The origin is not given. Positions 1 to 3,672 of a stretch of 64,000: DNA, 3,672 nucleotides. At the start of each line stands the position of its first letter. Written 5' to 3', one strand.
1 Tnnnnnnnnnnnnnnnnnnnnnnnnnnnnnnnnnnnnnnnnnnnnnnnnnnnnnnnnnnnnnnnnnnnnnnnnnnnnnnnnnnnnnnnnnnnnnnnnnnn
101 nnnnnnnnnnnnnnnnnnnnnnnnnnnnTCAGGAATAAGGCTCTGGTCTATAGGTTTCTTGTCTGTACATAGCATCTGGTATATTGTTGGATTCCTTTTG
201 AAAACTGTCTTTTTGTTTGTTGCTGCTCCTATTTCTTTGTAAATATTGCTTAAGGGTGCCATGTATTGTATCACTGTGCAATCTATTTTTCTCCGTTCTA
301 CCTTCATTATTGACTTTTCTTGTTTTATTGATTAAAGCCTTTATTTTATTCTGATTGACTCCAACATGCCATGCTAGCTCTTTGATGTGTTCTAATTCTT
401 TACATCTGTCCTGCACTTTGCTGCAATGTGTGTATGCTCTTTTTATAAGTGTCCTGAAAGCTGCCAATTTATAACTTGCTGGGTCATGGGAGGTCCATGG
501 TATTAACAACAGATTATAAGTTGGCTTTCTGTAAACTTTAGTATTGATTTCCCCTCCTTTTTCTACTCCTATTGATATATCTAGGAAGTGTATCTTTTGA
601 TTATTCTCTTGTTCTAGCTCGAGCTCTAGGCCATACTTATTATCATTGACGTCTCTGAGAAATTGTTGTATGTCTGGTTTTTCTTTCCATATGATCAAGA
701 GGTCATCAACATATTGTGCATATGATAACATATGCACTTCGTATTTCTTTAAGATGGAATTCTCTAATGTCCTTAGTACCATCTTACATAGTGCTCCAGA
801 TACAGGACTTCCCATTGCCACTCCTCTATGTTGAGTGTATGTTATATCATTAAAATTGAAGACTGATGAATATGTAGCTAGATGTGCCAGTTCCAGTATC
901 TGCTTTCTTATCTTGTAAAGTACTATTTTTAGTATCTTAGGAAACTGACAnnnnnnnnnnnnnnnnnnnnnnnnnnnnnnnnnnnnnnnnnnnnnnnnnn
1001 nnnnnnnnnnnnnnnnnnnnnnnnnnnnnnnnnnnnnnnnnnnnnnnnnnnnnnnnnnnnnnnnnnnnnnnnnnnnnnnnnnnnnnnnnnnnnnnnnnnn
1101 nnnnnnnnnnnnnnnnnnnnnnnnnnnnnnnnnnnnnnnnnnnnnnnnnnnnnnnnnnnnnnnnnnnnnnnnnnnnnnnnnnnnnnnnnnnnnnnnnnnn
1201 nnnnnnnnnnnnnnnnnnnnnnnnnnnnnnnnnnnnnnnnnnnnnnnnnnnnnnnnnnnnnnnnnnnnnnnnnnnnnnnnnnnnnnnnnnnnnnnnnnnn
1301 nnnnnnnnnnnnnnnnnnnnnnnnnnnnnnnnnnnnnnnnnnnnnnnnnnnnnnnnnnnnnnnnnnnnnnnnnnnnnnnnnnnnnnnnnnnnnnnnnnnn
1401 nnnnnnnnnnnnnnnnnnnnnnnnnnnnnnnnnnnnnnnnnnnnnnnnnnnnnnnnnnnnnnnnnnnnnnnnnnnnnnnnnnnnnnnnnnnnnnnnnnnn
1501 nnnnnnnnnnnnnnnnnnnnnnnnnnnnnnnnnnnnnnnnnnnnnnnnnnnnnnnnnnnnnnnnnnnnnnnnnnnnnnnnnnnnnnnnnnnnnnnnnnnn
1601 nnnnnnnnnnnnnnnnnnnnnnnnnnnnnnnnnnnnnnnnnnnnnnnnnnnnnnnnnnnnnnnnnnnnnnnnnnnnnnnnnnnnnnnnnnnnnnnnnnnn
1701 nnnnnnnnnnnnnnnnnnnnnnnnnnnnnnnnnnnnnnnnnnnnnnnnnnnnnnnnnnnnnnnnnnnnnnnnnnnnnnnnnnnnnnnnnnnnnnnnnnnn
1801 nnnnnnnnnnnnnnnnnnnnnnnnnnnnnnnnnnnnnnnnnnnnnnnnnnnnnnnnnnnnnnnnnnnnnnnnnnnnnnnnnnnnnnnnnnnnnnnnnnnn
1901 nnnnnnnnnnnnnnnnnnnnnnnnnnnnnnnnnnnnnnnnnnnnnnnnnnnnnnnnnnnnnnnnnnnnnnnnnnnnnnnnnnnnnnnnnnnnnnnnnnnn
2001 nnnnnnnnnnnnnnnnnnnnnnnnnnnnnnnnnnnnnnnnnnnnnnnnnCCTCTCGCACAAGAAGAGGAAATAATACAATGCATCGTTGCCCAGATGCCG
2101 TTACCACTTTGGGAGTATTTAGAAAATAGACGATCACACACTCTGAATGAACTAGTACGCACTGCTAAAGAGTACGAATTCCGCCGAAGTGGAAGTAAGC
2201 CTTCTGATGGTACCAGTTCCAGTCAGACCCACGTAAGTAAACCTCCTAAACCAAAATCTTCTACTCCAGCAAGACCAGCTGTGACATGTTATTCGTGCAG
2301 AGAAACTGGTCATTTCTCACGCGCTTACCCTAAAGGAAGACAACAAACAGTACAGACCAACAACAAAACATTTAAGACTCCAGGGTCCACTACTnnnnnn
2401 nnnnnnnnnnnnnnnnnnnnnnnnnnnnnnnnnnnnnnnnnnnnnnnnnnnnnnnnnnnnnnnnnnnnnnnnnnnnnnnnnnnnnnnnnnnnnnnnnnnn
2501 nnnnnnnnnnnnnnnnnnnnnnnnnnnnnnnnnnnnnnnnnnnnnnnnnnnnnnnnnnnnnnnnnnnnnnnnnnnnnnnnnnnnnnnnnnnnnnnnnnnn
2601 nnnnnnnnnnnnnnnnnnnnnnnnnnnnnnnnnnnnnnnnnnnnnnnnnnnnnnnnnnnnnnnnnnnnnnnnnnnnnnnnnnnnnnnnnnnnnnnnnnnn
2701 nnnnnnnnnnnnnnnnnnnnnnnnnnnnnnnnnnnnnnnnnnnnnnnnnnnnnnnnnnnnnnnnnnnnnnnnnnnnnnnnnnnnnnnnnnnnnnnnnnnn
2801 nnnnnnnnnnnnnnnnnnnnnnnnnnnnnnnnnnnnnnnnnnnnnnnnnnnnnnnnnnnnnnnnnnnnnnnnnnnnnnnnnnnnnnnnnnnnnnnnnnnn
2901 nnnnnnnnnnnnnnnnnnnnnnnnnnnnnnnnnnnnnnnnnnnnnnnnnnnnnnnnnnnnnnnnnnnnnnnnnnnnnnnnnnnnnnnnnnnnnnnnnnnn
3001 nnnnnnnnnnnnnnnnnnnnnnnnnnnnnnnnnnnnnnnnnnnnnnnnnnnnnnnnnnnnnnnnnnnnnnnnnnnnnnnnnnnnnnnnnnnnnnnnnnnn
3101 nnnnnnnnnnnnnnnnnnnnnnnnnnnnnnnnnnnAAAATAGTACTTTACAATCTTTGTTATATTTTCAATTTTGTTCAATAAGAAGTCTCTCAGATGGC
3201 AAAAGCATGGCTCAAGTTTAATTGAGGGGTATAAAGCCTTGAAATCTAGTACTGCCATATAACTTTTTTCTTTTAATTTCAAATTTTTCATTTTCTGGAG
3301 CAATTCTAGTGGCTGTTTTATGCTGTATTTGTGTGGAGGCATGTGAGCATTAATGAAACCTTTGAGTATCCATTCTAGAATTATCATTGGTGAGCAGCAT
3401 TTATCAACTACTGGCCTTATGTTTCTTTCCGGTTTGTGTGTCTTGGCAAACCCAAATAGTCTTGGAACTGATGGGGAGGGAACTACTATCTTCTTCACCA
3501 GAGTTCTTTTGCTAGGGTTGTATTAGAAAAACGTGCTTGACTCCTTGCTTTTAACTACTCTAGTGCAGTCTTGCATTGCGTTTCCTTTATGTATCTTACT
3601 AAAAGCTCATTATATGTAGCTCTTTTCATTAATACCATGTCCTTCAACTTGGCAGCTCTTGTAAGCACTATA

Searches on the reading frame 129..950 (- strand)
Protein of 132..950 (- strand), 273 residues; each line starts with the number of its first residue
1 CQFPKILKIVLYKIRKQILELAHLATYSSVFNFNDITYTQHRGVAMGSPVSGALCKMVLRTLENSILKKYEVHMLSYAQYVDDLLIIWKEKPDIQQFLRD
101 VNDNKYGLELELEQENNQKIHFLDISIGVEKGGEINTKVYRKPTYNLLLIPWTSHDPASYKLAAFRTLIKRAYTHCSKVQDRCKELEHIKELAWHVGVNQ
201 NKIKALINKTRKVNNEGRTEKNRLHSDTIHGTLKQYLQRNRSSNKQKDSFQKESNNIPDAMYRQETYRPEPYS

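Call 29: search_protein_families(library=pfam, max_evalue=0.01, proteins=[window:132-950:-])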
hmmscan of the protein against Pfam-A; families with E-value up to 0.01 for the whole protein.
window:132-950:- (273 aa): 1 family
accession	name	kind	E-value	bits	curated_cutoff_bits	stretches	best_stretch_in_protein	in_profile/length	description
PF00078.32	RVT_1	-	8.8e-09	35.8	29.6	1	31-112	106-184/205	Reverse transcriptase (RNA-dependent DNA polymerase)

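Call 30: find_homologous_proteins(query=window:132-950:-)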
Query window:132-950:- (273 aa): 23 proteins with E <= 0.001 among 327 candidates.
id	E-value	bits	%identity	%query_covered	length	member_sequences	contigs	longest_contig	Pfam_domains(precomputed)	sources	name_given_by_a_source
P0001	4.2e-83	297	66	74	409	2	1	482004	PF00078.33,PF26215.1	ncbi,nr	ncbi:uncharacterized protein LOC111633468 [Centruroides sculpturatus]|nr:uncharacterized protein LOC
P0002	3.2e-80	288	60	75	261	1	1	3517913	PF00078.33,PF26215.1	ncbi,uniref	ncbi:uncharacterized protein [Centruroides vittatus]|uniref:uncharacterized protein n=1 Tax=Centruro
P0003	1.0e-79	286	60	75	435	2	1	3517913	PF00078.33,PF26215.1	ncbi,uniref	ncbi:uncharacterized protein [Centruroides vittatus]|uniref:uncharacterized protein n=1 Tax=Centruro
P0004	1.7e-77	279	61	74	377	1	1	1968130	PF00078.33,PF26215.1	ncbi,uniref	ncbi:uncharacterized protein [Centruroides vittatus]|uniref:uncharacterized protein n=1 Tax=Centruro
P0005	1.1e-74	269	61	70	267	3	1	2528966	PF00078.33,PF26215.1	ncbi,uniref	ncbi:uncharacterized protein [Centruroides vittatus]|uniref:uncharacterized protein n=1 Tax=Centruro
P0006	7.7e-74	267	57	77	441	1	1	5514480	PF00078.33,PF26215.1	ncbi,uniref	ncbi:uncharacterized protein [Centruroides vittatus]|uniref:uncharacterized protein n=1 Tax=Centruro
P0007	1.4e-70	256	64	64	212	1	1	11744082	PF00078.33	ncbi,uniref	ncbi:uncharacterized protein [Centruroides vittatus]|uniref:uncharacterized protein n=1 Tax=Centruro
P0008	8.5e-67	244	64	62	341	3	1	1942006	PF26215.1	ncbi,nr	ncbi:uncharacterized protein LOC111622349 [Centruroides sculpturatus]|nr:uncharacterized protein LOC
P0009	1.4e-62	230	64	58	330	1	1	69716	PF26215.1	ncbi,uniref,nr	ncbi:uncharacterized protein LOC111614308 [Centruroides sculpturatus]|uniref:uncharacterized protein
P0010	1.2e-58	217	65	52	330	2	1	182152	PF26215.1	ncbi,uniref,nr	ncbi:uncharacterized protein LOC111642404 [Centruroides sculpturatus]|uniref:uncharacterized protein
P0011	2.6e-56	209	59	56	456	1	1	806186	PF00078.33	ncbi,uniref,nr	ncbi:uncharacterized protein LOC111624276 [Centruroides sculpturatus]|uniref:uncharacterized protein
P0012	3.3e-54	202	58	58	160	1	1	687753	PF26215.1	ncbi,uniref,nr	ncbi:uncharacterized protein LOC111623031 [Centruroides sculpturatus]|uniref:uncharacterized protein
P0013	9.8e-51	191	57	55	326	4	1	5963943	PF26215.1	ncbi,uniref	ncbi:uncharacterized protein [Centruroides vittatus]|uniref:uncharacterized protein n=1 Tax=Centruro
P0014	1.4e-48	184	53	59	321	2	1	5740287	PF26215.1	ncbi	ncbi:uncharacterized protein [Centruroides vittatus]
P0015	2.5e-44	170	44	73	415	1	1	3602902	PF00078.33,PF26215.1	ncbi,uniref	ncbi:uncharacterized protein [Centruroides vittatus]|uniref:uncharacterized protein n=1 Tax=Centruro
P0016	1.6e-41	161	55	60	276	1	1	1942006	PF26215.1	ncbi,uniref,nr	ncbi:uncharacterized protein LOC111622353 [Centruroides sculpturatus]|uniref:uncharacterized protein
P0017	1.4e-36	145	49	56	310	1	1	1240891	PF26215.1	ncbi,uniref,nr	ncbi:uncharacterized protein LOC111630558 [Centruroides sculpturatus]|uniref:uncharacterized protein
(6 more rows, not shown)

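Call 32: find_encoding_contigs(protein=P0001, flank=10000, max_places=10)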
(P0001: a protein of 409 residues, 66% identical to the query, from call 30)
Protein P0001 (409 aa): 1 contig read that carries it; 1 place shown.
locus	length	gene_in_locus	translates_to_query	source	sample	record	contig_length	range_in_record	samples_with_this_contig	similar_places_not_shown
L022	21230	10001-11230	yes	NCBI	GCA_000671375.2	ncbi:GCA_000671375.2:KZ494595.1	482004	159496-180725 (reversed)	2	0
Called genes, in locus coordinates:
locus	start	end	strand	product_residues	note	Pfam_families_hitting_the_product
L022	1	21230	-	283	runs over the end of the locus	PF00335:Tetraspanin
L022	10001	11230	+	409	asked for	PF00078:RVT_1, PF26215:HTH_animal (weak)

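Call 34: find_encoding_contigs(protein=window:129-821:-, flank=10000, max_places=10)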
Protein window:129-821:- (230 aa): no gene with exactly this product is on record in the collection.

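Call 44: find_encoding_contigs(protein=P0007, flank=10000, max_places=10)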
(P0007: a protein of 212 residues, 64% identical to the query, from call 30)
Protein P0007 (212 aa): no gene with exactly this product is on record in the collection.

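Call 45: find_encoding_contigs(protein=P0013, flank=10000, max_places=10)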
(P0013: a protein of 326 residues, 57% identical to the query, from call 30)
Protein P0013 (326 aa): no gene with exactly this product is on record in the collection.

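Call 46: find_encoding_contigs(protein=P0005, flank=10000, max_places=10)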
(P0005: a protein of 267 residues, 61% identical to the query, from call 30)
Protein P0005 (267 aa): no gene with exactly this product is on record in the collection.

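Call 55: find_encoding_contigs(protein=P0008, flank=10000, max_places=10)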
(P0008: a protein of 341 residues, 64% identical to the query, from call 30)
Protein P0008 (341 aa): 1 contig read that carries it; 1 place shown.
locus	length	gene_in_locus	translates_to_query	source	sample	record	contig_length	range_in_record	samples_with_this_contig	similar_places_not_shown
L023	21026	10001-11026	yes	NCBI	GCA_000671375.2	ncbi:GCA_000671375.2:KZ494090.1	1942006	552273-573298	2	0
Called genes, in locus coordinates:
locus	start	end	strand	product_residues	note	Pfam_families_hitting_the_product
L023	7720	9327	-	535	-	PF00078:RVT_1, PF26215:HTH_animal (weak)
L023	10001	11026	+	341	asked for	PF26215:HTH_animal (weak)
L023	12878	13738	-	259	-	-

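Call 56: find_encoding_contigs(protein=P0011, flank=10000, max_places=10)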
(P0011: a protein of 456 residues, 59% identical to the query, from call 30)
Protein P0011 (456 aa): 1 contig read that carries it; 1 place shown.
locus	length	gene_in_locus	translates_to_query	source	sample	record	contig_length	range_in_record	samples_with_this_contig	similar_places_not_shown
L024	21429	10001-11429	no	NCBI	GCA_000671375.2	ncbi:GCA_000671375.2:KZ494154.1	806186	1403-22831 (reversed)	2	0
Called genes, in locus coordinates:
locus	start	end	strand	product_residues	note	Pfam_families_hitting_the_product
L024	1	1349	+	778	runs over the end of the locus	PF02463:SMC_N (faint), PF00664:ABC_membrane, PF00005:ABC_tran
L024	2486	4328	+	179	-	PF00005:ABC_tran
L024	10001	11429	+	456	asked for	PF00078:RVT_1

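Call 57: find_encoding_contigs(protein=P0017, flank=10000, max_places=10)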
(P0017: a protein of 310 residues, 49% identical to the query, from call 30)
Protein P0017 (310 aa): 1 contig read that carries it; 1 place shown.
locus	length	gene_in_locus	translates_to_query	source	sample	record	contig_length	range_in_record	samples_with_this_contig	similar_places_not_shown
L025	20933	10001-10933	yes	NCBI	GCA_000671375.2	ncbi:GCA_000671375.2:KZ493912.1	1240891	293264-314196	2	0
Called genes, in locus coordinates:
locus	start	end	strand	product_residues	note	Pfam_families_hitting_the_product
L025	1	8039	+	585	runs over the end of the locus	PF27073:FAM200-ZBED5_RNase-like, PF00665:rve (weak), PF18701:DUF5641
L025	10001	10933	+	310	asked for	PF26215:HTH_animal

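Call 61: find_encoding_contigs(protein=P0016, flank=10000, max_places=10)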
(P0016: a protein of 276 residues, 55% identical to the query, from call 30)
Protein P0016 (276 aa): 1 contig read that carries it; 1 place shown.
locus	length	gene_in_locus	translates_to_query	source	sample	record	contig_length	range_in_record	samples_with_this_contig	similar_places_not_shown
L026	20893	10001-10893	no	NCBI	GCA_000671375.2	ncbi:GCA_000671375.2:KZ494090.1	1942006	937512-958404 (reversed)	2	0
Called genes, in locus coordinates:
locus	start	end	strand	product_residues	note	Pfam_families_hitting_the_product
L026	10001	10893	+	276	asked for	PF26215:HTH_animal (weak)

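Call 62: find_encoding_contigs(protein=P0012, flank=10000, max_places=10)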
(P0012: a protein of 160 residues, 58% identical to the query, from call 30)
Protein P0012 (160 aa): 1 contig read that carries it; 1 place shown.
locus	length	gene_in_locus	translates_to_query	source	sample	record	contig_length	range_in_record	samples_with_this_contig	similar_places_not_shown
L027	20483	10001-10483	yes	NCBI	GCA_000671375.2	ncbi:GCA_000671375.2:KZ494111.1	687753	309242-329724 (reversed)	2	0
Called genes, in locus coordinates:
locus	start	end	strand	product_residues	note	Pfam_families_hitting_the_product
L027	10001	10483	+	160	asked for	PF26215:HTH_animal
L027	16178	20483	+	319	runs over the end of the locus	-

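Call 63: find_encoding_contigs(protein=P0010, flank=10000, max_places=10)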
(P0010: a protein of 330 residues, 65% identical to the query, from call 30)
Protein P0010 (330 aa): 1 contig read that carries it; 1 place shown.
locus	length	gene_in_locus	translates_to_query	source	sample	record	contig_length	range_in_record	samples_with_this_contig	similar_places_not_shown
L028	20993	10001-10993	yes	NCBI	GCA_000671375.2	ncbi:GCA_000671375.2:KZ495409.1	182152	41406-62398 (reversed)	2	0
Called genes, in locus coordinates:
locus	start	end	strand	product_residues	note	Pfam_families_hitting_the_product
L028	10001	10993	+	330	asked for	PF26215:HTH_animal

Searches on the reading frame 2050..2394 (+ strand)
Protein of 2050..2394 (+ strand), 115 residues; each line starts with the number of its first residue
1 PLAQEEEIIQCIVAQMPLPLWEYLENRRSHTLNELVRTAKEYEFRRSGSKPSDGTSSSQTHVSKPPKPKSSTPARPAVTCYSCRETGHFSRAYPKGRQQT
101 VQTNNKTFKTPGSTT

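Call 29: search_protein_families(library=pfam, max_evalue=0.01, proteins=[window:2050-2394:+])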
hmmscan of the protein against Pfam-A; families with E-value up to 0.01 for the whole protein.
window:2050-2394:+ (115 aa): 1 family
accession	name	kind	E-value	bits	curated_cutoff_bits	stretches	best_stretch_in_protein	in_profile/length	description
PF00098.28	zf-CCHC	-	0.00029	21.2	20.8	1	79-91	2-14/18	Zinc knuckle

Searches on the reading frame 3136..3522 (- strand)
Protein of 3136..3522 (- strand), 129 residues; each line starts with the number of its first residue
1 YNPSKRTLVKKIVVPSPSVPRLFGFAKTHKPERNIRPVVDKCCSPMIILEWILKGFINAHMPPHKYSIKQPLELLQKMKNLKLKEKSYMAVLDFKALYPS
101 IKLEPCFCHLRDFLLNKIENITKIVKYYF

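Call 29: search_protein_families(library=pfam, max_evalue=0.01, proteins=[window:3136-3522:-])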
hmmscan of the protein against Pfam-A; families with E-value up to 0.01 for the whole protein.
window:3136-3522:- (129 aa): 1 family
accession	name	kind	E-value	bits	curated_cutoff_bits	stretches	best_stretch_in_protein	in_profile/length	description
PF00078.32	RVT_1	-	0.001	19.3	29.6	1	29-121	2-102/205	Reverse transcriptase (RNA-dependent DNA polymerase)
